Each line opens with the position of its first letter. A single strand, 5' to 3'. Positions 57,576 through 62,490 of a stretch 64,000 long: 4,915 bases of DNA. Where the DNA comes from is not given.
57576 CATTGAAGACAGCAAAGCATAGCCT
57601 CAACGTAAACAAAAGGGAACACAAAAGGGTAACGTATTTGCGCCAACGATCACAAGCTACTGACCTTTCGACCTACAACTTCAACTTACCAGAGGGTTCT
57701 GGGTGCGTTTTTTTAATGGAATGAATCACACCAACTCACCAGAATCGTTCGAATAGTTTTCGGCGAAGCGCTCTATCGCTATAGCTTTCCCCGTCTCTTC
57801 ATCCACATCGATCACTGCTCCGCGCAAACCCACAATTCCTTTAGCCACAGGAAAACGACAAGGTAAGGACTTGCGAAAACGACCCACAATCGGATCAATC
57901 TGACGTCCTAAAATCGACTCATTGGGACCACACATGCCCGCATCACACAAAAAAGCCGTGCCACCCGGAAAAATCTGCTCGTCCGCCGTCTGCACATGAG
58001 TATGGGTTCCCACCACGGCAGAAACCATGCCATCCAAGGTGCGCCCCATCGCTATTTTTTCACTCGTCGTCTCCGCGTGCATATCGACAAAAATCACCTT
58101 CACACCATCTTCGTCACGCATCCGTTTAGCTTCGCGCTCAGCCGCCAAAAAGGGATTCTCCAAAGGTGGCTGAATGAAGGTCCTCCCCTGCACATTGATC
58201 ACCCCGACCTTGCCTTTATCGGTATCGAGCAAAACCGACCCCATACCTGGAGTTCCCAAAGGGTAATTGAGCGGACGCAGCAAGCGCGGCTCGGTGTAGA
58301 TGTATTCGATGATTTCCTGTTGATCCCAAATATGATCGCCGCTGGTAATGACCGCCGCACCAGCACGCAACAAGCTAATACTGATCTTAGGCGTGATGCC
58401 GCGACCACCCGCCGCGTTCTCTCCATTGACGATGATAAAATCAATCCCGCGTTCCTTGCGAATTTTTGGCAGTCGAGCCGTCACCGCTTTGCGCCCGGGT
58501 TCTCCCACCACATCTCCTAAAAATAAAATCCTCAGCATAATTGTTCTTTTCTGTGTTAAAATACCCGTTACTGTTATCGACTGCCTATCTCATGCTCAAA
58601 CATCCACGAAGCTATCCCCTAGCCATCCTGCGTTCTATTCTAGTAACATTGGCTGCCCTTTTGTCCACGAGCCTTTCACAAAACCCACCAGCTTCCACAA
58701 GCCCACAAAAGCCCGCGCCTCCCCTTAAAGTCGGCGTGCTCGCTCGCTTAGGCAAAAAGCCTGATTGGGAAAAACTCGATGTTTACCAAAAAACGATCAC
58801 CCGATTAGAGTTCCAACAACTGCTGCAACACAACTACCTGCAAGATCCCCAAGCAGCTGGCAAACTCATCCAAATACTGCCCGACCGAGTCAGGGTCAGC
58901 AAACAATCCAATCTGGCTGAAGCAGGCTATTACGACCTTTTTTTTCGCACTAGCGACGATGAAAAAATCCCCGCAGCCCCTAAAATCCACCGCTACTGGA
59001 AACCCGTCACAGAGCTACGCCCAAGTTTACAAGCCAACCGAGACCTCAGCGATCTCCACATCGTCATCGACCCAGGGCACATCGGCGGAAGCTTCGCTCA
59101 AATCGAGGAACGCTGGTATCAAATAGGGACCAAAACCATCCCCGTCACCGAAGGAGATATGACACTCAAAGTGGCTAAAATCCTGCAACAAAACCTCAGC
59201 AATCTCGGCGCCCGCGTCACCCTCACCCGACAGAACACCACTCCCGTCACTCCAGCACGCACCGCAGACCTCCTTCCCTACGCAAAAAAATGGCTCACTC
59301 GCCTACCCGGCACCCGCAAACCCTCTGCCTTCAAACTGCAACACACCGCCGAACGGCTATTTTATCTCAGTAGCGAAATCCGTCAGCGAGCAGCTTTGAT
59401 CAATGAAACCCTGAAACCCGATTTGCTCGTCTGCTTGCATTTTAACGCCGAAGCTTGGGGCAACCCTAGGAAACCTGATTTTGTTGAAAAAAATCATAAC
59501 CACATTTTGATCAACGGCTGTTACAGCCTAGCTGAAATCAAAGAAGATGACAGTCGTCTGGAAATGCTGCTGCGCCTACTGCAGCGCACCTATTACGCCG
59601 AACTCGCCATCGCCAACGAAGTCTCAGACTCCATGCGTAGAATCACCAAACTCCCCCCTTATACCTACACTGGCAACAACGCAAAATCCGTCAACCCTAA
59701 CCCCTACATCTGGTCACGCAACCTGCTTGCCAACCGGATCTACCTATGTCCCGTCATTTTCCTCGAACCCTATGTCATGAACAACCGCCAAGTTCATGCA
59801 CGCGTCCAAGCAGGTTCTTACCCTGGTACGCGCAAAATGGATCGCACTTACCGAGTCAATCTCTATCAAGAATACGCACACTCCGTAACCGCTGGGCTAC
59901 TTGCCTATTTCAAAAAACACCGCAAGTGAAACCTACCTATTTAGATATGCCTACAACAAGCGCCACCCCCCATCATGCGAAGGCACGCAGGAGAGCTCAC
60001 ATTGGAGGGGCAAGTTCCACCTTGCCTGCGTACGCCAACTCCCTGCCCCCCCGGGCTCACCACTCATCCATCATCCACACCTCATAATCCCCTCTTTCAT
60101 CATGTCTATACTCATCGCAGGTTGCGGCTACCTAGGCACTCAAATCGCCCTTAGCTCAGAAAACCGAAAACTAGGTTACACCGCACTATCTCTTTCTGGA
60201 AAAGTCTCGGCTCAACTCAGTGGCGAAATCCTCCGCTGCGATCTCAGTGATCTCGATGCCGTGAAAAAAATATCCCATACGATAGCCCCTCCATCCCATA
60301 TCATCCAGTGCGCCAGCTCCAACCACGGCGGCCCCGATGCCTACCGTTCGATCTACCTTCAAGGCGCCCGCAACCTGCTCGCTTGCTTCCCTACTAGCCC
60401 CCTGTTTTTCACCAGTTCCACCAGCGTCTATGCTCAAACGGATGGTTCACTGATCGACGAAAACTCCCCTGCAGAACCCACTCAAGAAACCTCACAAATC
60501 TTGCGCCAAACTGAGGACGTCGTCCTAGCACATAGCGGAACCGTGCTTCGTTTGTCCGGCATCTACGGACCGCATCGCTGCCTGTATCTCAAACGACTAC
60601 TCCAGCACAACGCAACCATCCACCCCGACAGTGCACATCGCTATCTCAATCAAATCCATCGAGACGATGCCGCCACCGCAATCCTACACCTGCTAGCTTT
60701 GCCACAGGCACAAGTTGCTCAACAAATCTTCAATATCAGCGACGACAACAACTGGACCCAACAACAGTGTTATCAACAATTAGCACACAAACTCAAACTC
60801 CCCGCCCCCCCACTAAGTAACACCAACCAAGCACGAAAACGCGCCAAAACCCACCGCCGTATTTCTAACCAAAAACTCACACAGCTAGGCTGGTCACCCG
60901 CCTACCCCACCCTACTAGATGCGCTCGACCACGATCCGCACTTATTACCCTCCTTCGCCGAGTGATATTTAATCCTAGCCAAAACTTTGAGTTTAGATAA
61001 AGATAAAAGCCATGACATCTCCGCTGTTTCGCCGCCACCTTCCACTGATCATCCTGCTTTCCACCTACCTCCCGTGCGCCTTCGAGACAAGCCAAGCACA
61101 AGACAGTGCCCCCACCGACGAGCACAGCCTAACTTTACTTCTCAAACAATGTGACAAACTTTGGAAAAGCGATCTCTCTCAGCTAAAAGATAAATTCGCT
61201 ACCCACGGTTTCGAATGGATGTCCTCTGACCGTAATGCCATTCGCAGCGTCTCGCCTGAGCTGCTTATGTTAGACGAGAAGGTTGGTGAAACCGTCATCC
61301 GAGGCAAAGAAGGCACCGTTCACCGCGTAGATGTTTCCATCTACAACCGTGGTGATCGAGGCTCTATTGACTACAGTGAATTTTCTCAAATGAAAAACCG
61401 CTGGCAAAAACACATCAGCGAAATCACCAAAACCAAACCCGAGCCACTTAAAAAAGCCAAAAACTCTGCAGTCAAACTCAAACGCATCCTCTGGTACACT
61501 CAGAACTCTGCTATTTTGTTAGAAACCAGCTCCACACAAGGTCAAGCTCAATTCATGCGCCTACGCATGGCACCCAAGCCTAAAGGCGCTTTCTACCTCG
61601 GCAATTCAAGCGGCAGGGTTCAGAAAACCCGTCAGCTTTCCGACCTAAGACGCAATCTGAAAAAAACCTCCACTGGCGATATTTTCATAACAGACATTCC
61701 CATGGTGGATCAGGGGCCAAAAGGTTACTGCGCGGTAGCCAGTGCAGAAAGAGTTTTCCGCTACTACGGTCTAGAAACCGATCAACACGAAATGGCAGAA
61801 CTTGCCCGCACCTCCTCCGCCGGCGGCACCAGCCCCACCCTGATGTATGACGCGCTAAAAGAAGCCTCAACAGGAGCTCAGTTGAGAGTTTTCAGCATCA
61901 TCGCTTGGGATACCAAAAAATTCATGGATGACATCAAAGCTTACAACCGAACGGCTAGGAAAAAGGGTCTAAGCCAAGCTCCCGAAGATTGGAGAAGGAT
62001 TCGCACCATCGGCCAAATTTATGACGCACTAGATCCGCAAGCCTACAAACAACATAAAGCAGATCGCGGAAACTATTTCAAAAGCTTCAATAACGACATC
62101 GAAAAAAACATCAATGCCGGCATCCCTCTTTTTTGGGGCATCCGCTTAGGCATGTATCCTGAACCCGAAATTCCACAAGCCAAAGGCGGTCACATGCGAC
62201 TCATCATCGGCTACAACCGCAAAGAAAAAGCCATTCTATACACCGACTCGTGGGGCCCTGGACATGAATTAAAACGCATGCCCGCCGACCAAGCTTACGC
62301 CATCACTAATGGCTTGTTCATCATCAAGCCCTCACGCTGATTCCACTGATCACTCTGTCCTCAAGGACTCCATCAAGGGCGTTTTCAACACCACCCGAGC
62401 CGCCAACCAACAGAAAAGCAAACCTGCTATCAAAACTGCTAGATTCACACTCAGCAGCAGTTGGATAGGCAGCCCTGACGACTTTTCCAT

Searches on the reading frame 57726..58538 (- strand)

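Call 69: search_protein_families(library=pfam, proteins=[window:57726-58538:-], max_evalue=0.001)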
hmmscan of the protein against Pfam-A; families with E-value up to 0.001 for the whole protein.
window:57726-58538:- (270 aa): 2 families
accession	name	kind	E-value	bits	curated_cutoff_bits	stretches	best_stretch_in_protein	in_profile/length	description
PF13277.11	YmdB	-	2.9e-99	331.9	27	1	5-257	1-252/253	YmdB-like protein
PF00149.33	Metallophos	-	2.4e-07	31.8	21.5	1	2-182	1-190/191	Calcineurin-like phosphoesterase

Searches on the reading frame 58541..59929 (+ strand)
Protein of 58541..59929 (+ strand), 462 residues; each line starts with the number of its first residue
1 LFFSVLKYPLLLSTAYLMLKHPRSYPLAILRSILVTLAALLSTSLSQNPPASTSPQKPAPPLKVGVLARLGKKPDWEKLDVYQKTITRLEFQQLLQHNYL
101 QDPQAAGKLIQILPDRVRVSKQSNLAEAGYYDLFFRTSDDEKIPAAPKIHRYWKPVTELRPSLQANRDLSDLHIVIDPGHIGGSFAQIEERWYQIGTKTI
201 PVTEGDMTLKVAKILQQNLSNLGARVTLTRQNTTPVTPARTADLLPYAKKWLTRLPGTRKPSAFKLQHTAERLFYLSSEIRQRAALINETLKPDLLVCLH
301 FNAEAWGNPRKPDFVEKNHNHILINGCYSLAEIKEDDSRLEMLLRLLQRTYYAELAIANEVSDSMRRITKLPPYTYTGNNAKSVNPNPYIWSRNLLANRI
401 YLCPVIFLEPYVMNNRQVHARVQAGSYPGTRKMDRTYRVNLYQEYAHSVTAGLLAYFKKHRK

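Call 69: search_protein_families(library=pfam, proteins=[window:58541-59929:+], max_evalue=0.001)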
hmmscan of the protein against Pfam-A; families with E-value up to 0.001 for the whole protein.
window:58541-59929:+ (462 aa): 1 family
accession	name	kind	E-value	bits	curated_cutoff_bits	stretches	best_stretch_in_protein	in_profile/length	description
PF01520.23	Amidase_3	-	6.4e-10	39.8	27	1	174-418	1-151/174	N-acetylmuramoyl-L-alanine amidase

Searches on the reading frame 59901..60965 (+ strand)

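Call 69: search_protein_families(library=pfam, proteins=[window:59901-60965:+], max_evalue=0.001)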
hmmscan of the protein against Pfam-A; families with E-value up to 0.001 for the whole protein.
window:59901-60965:+ (354 aa): 1 family
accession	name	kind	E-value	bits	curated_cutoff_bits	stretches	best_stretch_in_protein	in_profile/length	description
PF01370.27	Epimerase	-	8.9e-09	35.5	20.9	1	70-279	1-239/240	NAD dependent epimerase/dehydratase family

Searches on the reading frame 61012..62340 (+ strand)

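Call 69: search_protein_families(library=pfam, proteins=[window:61012-62340:+], max_evalue=0.001)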
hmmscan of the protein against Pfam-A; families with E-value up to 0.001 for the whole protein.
window:61012-62340:+ (442 aa): 1 family
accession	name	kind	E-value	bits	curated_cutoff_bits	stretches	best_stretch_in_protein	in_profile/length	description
PF13529.12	Peptidase_C39_2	-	2.2e-11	45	24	1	321-414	46-143/143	Peptidase_C39 like family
